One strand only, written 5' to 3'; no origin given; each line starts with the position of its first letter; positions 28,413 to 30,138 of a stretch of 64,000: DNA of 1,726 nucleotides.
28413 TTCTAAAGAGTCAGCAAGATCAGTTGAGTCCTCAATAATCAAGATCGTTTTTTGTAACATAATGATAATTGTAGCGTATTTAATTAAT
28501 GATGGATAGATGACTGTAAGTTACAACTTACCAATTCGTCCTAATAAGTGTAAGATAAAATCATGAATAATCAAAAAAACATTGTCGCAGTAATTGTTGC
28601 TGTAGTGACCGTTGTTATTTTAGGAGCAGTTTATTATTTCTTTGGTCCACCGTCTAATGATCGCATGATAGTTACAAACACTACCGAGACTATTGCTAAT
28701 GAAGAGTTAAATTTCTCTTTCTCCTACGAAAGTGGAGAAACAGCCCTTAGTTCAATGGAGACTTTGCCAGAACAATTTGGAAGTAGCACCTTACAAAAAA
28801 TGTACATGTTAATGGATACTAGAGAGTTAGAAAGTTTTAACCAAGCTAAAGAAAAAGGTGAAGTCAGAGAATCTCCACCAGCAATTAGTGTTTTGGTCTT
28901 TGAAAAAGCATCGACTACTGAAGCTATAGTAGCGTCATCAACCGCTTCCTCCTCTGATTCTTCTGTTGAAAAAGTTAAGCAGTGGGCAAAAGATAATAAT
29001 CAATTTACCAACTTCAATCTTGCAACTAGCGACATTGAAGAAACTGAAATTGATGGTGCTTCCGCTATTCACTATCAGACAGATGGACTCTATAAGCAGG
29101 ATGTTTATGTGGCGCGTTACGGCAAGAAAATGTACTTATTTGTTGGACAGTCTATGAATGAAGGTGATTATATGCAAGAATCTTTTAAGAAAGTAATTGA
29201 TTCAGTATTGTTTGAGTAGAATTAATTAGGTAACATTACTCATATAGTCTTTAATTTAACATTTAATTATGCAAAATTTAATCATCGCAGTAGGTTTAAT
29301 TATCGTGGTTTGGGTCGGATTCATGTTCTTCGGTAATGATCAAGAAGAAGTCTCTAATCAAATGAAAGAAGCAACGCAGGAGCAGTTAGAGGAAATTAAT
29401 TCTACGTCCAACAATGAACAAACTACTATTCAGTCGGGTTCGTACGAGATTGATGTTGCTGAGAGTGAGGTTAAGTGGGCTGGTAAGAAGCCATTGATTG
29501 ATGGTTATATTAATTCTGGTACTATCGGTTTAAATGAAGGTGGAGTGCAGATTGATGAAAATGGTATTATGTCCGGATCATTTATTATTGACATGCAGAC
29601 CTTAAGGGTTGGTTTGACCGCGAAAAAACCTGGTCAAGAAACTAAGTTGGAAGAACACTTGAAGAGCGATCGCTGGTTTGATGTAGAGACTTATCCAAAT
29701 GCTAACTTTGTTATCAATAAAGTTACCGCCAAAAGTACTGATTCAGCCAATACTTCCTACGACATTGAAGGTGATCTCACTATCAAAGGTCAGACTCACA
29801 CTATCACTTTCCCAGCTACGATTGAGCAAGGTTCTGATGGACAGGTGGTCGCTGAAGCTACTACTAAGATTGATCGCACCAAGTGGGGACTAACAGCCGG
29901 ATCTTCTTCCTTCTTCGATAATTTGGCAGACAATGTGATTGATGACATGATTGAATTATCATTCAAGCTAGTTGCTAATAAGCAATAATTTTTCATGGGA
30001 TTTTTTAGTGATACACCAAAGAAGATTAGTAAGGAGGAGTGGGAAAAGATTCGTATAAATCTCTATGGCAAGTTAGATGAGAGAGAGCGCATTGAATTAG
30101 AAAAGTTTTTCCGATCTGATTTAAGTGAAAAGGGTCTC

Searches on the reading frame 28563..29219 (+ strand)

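Call 19: search_protein_families(library=ncbifam, proteins=[window:28563-29219:+], max_evalue=1)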
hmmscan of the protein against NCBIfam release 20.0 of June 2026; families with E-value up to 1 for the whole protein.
window:28563-29219:+ (218 aa): 3 families
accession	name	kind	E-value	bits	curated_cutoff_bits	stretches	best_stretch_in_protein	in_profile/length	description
NF010410.0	PRK13836.1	subfamily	0.012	15.1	369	1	130-175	123-168/220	conjugal transfer protein TrbF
NF009650.0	PRK13183.1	equivalog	0.039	13.8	70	1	8-32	10-35/46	photosystem II reaction center protein PsbN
TIGR03094.1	sulfo_cyanin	equivalog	0.17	11.3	168.4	1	7-54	9-56/195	sulfocyanin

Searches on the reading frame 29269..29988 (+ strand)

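Call 19: search_protein_families(library=ncbifam, proteins=[window:29269-29988:+], max_evalue=1)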
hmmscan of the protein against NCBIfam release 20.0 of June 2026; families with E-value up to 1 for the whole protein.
window:29269-29988:+ (239 aa): 6 families
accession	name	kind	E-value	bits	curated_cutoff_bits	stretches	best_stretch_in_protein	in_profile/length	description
NF002994.0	PRK03757.1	equivalog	2.9e-09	37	232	1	128-206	88-167/191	YceI family protein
TIGR03593.1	yidC_nterm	equivalog_domain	0.00036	20.2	58.25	1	2-54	2-56/363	membrane protein insertase YidC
NF002353.0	PRK01318.1-4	equivalog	0.0055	15.4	365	1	2-57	6-61/596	membrane protein insertase YidC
NF002356.0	PRK01318.2-3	equivalog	0.054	11.9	460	1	2-56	3-55/627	membrane protein insertase YidC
TIGR00813.1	sss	superfamily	0.12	11.4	184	1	1-54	148-200/411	sodium/solute symporter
NF009504.0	PRK12863.1-4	equivalog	0.18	11.9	134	1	18-68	4-53/97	YciI-like protein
